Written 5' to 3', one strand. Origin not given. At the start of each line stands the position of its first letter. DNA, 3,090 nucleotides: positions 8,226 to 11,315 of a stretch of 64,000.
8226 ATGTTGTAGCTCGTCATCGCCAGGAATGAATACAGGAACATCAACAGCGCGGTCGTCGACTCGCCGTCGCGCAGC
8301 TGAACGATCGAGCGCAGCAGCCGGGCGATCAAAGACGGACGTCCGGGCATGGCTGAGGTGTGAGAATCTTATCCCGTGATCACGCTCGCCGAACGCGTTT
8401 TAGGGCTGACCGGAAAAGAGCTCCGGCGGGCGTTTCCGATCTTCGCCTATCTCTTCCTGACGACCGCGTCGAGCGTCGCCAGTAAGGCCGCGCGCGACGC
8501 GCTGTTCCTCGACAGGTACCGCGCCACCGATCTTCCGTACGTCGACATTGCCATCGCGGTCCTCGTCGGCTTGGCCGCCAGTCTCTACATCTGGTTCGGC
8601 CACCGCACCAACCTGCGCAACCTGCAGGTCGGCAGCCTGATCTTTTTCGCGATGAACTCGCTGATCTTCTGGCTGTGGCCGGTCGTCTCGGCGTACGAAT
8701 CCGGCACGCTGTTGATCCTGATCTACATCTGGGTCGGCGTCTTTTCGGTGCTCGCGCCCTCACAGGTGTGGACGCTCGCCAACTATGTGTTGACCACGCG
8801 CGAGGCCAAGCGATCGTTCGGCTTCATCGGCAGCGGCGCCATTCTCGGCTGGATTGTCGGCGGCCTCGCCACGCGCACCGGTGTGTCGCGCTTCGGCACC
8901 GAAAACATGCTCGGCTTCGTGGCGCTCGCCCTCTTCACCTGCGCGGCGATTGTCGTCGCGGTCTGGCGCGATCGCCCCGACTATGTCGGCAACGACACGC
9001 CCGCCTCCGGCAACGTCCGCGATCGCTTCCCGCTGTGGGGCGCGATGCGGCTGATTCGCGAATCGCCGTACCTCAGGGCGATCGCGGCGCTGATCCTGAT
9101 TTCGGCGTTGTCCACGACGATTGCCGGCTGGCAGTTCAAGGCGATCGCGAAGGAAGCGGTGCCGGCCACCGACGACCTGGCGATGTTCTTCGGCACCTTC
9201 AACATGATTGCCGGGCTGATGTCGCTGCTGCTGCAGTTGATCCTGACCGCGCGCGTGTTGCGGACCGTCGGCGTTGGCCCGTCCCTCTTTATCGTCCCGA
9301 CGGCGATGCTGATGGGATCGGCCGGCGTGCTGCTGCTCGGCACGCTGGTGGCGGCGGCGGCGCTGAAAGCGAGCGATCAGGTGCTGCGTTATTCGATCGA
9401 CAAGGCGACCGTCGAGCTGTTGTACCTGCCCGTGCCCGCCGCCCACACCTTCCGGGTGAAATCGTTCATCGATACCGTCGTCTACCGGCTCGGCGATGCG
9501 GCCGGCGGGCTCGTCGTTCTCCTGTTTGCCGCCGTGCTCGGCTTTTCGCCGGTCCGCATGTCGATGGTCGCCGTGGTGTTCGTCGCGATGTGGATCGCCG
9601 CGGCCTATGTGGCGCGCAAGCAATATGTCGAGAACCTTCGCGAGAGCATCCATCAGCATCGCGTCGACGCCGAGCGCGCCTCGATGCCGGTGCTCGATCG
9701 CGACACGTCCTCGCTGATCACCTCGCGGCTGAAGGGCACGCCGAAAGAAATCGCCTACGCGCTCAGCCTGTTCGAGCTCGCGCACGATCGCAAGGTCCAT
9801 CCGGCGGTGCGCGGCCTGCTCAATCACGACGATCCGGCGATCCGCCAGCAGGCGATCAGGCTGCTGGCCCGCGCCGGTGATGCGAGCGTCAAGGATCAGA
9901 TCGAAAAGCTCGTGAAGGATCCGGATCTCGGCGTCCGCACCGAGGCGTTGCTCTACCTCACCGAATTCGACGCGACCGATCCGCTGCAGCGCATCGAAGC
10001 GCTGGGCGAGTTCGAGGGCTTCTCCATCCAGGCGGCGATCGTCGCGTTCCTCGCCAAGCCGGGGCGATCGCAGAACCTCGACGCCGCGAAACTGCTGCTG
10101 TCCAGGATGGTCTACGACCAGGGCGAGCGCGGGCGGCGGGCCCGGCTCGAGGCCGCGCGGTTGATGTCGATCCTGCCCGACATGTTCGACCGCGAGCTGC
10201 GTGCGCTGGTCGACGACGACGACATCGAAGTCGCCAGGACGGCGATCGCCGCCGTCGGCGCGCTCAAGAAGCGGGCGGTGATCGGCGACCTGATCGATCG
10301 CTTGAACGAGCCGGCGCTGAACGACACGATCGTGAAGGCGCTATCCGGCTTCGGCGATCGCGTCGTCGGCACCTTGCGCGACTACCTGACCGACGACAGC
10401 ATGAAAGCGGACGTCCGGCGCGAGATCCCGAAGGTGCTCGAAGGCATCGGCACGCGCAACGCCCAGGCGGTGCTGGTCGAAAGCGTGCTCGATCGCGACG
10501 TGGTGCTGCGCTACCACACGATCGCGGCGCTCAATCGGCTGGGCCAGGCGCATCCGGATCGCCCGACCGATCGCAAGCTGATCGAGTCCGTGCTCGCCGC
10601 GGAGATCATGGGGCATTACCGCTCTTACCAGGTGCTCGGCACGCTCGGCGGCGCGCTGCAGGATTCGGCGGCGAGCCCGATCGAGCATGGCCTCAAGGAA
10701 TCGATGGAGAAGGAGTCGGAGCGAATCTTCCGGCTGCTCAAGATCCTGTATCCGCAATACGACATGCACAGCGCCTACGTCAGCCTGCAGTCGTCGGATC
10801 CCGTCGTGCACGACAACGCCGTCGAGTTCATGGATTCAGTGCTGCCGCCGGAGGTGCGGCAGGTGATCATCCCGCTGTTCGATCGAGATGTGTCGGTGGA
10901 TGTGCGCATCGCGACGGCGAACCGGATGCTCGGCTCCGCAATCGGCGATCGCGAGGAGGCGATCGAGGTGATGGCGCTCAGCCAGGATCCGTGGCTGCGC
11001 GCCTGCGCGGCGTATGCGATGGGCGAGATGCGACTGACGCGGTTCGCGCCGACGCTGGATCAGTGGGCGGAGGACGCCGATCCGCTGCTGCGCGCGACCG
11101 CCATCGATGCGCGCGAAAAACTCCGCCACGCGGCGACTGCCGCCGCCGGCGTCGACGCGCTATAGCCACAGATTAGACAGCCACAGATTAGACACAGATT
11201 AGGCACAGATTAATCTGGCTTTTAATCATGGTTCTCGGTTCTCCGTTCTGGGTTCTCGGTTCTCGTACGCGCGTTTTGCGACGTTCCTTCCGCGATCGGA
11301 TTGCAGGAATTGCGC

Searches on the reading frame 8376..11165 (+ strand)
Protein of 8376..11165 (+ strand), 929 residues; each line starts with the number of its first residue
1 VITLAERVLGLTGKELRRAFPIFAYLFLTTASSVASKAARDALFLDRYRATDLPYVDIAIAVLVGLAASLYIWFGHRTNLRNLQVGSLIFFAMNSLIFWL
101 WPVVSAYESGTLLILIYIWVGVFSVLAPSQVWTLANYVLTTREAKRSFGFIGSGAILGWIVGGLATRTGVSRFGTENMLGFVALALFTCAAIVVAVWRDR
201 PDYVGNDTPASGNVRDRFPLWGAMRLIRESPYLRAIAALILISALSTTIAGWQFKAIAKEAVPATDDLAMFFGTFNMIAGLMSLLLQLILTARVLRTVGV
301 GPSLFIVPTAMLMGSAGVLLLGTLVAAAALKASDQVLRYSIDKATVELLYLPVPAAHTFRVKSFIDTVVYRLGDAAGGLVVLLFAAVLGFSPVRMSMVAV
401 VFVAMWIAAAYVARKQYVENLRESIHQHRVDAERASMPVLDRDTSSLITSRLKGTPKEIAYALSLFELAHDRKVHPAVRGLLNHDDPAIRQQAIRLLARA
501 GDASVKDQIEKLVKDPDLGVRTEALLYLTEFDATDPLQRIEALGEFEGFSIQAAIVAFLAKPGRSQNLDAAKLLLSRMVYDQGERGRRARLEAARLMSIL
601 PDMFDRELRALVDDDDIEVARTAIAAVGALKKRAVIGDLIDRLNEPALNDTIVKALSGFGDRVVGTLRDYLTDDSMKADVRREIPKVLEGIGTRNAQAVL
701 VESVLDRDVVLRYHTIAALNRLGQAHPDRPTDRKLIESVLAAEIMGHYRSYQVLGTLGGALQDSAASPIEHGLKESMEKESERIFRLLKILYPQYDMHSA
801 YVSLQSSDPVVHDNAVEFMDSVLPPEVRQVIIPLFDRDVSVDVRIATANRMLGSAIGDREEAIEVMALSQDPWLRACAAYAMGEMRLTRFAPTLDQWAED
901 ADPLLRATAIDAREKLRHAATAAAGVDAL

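Call 75: search_protein_families(library=pfam, proteins=[window:8376-11165:+], max_evalue=0.00001)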
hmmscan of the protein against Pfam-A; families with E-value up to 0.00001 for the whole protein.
window:8376-11165:+ (929 aa): 3 families
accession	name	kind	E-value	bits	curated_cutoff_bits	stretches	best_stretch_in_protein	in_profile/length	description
PF13646.12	HEAT_2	-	4.8e-25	88.1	27.7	1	480-542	7-69/88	HEAT repeats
PF03219.20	TLC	-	2.1e-15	57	21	1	98-319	137-369/491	TLC ATP/ADP transporter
PF02985.28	HEAT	-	7.8e-06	26.1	23.5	0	476-499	3-26/31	HEAT repeat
